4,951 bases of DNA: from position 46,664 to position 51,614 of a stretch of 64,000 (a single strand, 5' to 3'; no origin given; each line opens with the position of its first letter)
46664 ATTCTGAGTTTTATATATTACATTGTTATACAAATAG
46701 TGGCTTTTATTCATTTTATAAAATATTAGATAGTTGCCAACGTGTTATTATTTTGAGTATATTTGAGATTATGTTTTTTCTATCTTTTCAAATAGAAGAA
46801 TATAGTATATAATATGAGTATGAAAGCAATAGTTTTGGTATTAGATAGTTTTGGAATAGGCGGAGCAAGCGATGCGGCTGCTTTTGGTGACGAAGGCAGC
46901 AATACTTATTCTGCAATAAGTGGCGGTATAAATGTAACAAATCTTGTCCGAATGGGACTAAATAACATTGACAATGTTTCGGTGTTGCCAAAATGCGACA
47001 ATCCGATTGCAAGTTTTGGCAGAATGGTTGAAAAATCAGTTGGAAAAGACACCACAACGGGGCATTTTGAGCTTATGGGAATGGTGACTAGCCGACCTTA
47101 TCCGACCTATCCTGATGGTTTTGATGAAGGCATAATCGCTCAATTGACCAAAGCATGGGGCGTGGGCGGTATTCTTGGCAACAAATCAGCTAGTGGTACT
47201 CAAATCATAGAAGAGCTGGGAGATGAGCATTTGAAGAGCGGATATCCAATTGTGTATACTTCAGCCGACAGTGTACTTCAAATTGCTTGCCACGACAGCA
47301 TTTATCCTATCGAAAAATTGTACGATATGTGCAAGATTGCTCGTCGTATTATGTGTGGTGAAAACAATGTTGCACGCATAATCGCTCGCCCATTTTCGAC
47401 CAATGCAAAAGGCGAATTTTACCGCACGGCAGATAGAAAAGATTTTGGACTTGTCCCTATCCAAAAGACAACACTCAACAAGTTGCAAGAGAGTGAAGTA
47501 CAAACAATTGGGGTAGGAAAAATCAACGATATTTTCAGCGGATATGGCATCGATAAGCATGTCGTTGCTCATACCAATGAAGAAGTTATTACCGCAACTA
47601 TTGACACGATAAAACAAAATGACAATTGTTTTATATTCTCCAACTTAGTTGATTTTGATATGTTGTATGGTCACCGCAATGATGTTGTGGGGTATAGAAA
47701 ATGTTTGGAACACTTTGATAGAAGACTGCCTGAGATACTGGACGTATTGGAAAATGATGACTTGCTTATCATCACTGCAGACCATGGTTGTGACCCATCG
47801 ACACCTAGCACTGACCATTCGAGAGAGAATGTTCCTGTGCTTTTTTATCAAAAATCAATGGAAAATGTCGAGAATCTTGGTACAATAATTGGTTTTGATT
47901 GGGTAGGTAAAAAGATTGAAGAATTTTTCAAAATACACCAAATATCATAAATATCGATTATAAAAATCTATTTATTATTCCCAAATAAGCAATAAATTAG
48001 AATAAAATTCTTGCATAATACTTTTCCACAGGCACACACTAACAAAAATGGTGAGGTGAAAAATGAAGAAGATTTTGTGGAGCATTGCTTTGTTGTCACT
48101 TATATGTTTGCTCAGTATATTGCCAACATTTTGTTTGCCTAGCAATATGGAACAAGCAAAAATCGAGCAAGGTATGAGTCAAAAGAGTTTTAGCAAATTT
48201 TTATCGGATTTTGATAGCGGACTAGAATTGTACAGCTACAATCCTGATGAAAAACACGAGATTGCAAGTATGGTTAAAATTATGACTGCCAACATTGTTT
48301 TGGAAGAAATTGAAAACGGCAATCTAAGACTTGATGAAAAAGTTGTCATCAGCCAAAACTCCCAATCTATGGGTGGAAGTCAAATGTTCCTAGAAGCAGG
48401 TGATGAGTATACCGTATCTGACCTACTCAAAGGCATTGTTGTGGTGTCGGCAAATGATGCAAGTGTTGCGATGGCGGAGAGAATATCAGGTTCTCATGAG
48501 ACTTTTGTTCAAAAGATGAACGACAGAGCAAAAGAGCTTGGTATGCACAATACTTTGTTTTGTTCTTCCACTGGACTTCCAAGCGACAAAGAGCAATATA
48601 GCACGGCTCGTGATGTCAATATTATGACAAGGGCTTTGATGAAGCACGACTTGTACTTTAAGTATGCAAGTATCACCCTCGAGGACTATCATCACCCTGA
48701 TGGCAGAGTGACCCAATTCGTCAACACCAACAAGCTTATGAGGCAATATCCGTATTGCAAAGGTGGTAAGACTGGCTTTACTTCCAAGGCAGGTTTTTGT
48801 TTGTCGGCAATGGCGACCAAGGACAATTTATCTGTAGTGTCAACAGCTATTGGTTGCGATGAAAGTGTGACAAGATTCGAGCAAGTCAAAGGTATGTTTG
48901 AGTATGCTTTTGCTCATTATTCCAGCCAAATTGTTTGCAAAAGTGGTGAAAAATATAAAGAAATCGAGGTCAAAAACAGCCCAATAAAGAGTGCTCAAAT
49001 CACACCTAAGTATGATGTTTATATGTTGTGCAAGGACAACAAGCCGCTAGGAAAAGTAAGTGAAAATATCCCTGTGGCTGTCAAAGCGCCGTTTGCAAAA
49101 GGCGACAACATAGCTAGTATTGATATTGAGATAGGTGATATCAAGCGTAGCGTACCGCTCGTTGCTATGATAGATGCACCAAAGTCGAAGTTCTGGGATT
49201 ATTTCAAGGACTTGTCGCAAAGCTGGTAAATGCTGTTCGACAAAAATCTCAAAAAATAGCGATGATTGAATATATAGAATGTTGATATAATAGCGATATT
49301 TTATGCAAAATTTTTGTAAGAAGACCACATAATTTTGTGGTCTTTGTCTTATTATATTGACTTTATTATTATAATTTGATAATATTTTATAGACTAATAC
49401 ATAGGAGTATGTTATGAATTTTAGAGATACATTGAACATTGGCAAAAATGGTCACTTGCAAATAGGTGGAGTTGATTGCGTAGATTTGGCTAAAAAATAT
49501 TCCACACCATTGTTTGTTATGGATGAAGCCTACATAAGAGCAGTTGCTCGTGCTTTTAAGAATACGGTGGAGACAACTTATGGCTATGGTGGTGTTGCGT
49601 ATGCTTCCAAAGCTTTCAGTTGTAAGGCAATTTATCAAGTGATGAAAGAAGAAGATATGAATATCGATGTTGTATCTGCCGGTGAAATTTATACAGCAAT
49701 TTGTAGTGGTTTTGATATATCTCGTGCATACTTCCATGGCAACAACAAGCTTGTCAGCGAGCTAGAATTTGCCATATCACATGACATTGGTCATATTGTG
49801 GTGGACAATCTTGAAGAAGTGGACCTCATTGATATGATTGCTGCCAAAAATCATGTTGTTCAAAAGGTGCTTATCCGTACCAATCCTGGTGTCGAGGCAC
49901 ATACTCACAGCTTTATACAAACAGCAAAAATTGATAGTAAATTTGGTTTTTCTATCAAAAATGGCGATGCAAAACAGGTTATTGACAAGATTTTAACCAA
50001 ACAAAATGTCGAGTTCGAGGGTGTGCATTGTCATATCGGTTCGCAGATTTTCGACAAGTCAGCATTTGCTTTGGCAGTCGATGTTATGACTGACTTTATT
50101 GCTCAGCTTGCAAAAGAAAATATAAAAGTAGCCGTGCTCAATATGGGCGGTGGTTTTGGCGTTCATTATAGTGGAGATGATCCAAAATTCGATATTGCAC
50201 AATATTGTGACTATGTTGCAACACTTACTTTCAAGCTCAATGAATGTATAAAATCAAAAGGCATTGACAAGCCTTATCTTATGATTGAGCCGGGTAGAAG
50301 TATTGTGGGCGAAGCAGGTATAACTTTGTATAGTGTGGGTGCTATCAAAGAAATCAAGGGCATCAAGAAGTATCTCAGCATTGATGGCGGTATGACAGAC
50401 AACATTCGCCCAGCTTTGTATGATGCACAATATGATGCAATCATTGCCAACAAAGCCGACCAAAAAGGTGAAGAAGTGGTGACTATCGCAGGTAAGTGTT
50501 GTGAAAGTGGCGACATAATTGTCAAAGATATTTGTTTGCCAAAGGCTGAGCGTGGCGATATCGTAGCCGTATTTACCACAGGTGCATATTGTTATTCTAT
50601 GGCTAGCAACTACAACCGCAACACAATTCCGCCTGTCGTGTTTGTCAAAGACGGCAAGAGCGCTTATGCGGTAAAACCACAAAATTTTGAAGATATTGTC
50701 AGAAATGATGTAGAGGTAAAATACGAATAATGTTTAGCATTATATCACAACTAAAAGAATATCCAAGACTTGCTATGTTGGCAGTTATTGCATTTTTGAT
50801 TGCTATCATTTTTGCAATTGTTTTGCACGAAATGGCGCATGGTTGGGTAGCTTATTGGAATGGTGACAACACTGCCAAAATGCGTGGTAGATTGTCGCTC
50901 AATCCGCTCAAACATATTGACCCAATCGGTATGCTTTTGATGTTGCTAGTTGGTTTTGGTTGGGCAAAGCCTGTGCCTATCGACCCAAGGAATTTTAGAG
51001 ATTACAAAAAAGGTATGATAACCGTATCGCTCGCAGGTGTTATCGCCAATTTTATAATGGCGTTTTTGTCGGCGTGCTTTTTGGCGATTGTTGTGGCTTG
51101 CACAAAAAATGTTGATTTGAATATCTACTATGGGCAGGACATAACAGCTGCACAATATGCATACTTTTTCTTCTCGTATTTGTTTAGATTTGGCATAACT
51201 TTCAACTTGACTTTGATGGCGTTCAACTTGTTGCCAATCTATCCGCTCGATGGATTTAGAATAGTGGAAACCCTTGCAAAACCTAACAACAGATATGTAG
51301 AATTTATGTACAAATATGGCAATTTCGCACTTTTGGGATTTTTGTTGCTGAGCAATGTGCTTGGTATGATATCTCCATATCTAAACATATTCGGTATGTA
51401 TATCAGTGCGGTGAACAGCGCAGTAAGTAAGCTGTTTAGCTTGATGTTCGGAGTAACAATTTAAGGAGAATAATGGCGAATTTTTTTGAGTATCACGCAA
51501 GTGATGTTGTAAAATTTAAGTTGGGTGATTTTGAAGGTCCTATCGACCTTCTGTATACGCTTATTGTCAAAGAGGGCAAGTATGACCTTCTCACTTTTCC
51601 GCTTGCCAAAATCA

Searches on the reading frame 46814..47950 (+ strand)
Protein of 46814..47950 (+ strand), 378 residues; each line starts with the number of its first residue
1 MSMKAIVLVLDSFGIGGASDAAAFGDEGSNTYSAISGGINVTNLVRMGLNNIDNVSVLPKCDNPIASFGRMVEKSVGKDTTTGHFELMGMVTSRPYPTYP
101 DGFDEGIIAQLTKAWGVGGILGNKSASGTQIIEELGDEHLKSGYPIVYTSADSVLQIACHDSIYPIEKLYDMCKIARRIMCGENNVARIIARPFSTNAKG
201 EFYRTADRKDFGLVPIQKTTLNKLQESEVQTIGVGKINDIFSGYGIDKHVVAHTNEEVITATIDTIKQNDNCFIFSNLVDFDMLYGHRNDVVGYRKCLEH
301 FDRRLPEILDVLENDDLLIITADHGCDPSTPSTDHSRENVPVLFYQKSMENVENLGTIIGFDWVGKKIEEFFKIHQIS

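Call 34: search_protein_families(library=pfam, proteins=[window:46814-47950:+], max_evalue=0.00001)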
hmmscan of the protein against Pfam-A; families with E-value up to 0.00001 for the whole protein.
window:46814-47950:+ (378 aa): 1 family
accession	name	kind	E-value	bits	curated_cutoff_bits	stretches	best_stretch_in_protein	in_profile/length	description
PF01676.23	Metalloenzyme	-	2.2e-37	129.3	24.3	1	3-372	1-248/252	Metalloenzyme superfamily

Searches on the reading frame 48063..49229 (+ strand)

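Call 82: search_protein_families(library=pfam, proteins=[window:48063-49229:+], max_evalue=0.00001)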
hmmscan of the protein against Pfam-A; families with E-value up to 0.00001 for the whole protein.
window:48063-49229:+ (388 aa): 2 families
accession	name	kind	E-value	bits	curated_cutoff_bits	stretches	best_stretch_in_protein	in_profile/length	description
PF00768.25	Peptidase_S11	-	5.5e-64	216.3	27.6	1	40-264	10-236/239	D-alanyl-D-alanine carboxypeptidase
PF13354.11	Beta-lactamase2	-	1.9e-17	63.8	22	1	48-194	5-148/214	Beta-lactamase enzyme family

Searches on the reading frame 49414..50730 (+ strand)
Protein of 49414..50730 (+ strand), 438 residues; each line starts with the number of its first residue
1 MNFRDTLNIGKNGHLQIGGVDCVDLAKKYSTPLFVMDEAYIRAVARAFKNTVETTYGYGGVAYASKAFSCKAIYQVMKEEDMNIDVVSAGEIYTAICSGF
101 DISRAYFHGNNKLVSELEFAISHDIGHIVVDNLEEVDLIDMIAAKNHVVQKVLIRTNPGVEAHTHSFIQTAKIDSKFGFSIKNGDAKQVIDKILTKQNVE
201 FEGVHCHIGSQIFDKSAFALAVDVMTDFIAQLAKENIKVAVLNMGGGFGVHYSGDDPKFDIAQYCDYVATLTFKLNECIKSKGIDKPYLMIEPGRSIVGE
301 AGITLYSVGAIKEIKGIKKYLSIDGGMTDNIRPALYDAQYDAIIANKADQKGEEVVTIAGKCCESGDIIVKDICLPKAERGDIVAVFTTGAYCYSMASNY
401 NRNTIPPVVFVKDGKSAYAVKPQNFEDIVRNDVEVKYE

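Call 82: search_protein_families(library=pfam, proteins=[window:49414-50730:+], max_evalue=0.00001)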
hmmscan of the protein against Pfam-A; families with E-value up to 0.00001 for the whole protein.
window:49414-50730:+ (438 aa): 2 families
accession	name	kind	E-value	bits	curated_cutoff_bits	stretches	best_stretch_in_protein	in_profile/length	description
PF02784.22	Orn_Arg_deC_N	-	6.6e-53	180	23.4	1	52-298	11-246/247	Pyridoxal-dependent decarboxylase, pyridoxal binding domain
PF00278.28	Orn_DAP_Arg_deC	-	5.1e-20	72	23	1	140-390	5-95/95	Pyridoxal-dependent decarboxylase, C-terminal sheet domain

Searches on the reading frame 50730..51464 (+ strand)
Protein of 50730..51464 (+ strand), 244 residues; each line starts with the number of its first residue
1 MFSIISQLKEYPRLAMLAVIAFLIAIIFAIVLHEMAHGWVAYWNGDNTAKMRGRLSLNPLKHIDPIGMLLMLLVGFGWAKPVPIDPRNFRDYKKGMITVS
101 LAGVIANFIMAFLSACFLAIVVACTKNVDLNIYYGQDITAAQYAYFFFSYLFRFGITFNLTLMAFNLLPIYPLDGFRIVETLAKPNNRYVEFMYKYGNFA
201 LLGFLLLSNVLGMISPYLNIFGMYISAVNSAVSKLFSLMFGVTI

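Call 82: search_protein_families(library=pfam, proteins=[window:50730-51464:+], max_evalue=0.00001)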
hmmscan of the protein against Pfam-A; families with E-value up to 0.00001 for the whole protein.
window:50730-51464:+ (244 aa): 1 family
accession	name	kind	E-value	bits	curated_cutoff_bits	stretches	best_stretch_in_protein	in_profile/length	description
PF02163.28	Peptidase_M50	-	1.3e-13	51.3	27.2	1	96-201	78-218/221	Peptidase family M50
